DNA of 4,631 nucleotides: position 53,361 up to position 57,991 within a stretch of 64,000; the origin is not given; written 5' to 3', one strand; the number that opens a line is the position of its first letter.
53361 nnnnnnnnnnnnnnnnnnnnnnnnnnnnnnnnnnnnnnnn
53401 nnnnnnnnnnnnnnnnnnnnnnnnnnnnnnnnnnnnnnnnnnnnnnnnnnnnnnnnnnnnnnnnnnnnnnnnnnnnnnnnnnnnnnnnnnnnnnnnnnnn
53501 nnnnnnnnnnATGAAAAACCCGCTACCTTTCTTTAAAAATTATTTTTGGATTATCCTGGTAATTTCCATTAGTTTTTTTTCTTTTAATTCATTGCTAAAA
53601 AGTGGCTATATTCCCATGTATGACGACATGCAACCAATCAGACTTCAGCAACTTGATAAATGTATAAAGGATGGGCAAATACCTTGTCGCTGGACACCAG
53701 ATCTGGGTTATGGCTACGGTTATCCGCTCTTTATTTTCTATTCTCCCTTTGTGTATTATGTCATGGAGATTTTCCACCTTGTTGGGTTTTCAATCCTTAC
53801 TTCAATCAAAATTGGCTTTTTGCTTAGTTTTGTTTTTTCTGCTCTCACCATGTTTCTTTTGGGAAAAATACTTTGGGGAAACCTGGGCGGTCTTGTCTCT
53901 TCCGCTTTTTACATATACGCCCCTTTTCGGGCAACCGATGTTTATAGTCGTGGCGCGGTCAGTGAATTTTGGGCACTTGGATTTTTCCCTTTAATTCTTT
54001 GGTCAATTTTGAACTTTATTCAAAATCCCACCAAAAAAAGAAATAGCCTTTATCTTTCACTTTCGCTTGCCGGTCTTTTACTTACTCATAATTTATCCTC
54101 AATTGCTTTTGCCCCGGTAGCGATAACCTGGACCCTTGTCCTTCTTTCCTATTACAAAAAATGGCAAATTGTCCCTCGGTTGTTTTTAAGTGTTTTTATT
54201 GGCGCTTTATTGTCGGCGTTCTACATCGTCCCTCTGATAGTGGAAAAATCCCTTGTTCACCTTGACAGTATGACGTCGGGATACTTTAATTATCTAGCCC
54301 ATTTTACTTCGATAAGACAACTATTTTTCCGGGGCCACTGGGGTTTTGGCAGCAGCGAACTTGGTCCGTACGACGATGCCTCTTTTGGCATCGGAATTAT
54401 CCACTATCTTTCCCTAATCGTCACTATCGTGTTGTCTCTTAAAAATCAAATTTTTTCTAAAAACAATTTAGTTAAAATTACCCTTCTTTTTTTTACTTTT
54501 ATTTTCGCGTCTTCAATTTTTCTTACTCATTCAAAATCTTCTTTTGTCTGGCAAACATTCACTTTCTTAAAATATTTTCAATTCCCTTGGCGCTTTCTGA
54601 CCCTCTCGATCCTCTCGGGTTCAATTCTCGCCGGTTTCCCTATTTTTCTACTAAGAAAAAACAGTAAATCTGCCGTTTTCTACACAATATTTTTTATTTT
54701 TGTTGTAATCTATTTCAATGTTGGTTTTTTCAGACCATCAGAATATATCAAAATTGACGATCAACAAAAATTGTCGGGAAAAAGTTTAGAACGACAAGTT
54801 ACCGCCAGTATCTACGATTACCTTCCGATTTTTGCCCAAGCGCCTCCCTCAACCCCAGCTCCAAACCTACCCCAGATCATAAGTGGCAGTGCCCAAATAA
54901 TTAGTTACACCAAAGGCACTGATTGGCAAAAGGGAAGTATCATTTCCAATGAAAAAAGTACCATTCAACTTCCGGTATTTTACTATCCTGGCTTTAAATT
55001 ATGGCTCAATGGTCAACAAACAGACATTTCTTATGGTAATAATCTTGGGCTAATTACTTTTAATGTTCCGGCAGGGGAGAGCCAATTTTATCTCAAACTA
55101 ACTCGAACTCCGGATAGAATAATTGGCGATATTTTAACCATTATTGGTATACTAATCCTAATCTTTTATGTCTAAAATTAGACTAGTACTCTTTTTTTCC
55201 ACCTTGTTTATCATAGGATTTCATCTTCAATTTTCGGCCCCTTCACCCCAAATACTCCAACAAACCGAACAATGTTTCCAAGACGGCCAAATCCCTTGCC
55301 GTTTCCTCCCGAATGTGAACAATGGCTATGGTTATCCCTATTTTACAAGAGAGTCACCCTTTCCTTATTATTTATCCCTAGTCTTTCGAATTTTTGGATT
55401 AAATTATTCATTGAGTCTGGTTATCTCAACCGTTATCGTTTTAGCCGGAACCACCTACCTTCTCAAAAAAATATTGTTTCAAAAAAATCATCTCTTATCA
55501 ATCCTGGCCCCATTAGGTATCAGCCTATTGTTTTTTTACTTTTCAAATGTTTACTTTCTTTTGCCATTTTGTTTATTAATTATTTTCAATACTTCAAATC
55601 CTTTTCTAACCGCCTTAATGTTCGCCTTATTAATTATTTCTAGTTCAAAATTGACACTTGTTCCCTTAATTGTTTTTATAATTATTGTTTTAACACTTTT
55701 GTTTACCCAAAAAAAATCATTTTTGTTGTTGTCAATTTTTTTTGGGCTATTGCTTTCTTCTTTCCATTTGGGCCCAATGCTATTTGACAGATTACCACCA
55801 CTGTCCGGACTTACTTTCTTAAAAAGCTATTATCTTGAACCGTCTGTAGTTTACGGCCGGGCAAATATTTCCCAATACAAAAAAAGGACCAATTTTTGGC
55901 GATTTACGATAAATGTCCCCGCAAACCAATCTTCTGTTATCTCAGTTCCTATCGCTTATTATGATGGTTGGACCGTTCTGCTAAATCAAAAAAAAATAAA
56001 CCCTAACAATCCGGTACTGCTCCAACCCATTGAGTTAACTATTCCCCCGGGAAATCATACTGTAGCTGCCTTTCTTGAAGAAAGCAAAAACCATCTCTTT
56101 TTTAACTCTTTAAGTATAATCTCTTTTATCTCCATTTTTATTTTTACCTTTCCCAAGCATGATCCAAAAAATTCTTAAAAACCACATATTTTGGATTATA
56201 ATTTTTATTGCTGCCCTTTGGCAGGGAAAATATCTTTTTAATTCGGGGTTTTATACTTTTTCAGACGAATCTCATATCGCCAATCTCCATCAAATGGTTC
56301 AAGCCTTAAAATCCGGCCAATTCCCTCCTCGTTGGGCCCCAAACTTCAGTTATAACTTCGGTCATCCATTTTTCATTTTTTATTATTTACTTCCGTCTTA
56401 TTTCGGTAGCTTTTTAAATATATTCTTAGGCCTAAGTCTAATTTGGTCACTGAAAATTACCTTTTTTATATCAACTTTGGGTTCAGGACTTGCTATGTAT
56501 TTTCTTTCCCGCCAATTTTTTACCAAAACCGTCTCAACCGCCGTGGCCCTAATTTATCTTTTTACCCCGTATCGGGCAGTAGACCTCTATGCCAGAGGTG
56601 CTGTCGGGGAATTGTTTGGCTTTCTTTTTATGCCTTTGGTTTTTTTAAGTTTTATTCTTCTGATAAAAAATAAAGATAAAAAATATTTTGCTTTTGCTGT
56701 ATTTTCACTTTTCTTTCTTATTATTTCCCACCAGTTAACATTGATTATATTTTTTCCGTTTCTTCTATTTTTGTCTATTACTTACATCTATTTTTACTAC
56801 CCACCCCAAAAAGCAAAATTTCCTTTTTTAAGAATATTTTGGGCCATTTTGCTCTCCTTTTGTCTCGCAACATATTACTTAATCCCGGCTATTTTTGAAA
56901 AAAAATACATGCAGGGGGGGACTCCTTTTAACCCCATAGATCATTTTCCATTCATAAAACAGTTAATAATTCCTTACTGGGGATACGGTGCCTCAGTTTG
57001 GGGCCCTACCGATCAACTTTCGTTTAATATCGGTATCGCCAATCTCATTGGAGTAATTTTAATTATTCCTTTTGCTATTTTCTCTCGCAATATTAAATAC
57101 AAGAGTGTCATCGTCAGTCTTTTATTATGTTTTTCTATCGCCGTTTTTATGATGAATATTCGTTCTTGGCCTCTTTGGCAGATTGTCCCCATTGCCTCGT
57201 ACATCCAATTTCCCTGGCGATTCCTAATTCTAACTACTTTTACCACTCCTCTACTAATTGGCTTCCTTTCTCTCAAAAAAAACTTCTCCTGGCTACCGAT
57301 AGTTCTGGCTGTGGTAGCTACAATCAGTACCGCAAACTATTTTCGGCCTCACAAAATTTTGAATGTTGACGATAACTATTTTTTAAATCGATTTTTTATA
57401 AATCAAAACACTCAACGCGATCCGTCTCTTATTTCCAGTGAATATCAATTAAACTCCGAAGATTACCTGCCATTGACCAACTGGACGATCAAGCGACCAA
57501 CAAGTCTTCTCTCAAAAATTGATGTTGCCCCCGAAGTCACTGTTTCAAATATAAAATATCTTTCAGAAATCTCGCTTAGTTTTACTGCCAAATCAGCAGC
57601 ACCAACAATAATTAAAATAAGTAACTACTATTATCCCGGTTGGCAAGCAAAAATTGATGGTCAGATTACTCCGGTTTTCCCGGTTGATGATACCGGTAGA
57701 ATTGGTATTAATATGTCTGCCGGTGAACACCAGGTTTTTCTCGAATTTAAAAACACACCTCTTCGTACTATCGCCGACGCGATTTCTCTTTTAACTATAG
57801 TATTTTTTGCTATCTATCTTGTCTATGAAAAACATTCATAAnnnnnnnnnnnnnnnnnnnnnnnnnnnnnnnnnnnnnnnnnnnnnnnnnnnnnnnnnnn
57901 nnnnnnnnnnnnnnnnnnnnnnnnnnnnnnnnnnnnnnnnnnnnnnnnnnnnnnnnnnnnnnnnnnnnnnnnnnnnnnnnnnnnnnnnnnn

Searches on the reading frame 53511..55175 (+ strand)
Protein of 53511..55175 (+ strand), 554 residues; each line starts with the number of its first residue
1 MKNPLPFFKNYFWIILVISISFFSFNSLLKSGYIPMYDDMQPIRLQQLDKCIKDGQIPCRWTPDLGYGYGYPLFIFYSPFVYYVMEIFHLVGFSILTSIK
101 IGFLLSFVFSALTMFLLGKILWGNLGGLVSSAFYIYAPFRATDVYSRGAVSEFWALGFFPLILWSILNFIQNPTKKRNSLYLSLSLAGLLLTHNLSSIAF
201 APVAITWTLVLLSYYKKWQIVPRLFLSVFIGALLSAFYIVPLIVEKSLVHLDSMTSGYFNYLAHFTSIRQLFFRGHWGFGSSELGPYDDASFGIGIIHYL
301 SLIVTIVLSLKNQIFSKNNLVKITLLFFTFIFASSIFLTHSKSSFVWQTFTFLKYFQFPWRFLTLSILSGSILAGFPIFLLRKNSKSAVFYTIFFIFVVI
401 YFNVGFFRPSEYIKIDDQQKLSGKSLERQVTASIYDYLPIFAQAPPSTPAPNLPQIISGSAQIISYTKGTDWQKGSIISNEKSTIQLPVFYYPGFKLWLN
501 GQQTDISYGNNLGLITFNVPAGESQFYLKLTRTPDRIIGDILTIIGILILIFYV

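Call 6: search_protein_families(library=pfam, proteins=[window:53511-55175:+], max_evalue=0.01)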
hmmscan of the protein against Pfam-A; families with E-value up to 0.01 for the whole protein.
window:53511-55175:+ (554 aa): 1 family
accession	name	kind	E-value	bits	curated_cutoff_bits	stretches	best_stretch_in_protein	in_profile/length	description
PF10131.15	PTPS_related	-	5.9e-07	28.8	26.4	1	75-419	2-319/621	6-pyruvoyl-tetrahydropterin synthase related domain; membrane protein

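Call 32: search_protein_families(library=pfam, proteins=[window:53511-55175:+], max_evalue=5)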
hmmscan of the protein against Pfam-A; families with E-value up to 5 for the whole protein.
window:53511-55175:+ (554 aa): 1 family
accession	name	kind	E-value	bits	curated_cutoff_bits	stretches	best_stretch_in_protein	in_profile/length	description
PF10131.15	PTPS_related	-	5.9e-07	28.8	26.4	1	75-419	2-319/621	6-pyruvoyl-tetrahydropterin synthase related domain; membrane protein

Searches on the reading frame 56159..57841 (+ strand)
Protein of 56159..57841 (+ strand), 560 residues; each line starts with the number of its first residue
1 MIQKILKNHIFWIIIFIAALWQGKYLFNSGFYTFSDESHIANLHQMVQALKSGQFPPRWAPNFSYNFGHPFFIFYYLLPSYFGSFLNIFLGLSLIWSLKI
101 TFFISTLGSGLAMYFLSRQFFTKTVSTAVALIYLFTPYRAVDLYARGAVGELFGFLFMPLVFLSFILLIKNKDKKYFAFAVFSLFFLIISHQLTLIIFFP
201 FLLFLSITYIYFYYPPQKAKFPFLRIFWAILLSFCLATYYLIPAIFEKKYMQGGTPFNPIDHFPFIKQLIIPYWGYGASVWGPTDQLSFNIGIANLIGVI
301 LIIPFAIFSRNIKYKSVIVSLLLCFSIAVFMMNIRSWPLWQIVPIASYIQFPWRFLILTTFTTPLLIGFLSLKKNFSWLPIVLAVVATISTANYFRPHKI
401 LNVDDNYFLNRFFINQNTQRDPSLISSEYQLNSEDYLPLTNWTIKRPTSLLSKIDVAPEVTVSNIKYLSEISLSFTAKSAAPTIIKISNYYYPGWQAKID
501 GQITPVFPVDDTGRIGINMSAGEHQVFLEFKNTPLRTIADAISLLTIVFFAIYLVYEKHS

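Call 6: search_protein_families(library=pfam, proteins=[window:56159-57841:+], max_evalue=0.01)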
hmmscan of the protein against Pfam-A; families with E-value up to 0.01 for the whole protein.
window:56159-57841:+ (560 aa): 0 families

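Call 32: search_protein_families(library=pfam, proteins=[window:56159-57841:+], max_evalue=5)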
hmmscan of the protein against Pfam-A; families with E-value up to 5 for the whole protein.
window:56159-57841:+ (560 aa): 2 families
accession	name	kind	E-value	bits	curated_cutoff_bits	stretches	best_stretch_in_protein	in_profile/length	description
PF10131.15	PTPS_related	-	0.051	12.4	26.4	1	75-395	3-310/621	6-pyruvoyl-tetrahydropterin synthase related domain; membrane protein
PF11298.13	DUF3099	-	1.9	9.1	23.2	1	309-353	15-58/72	Protein of unknown function (DUF3099)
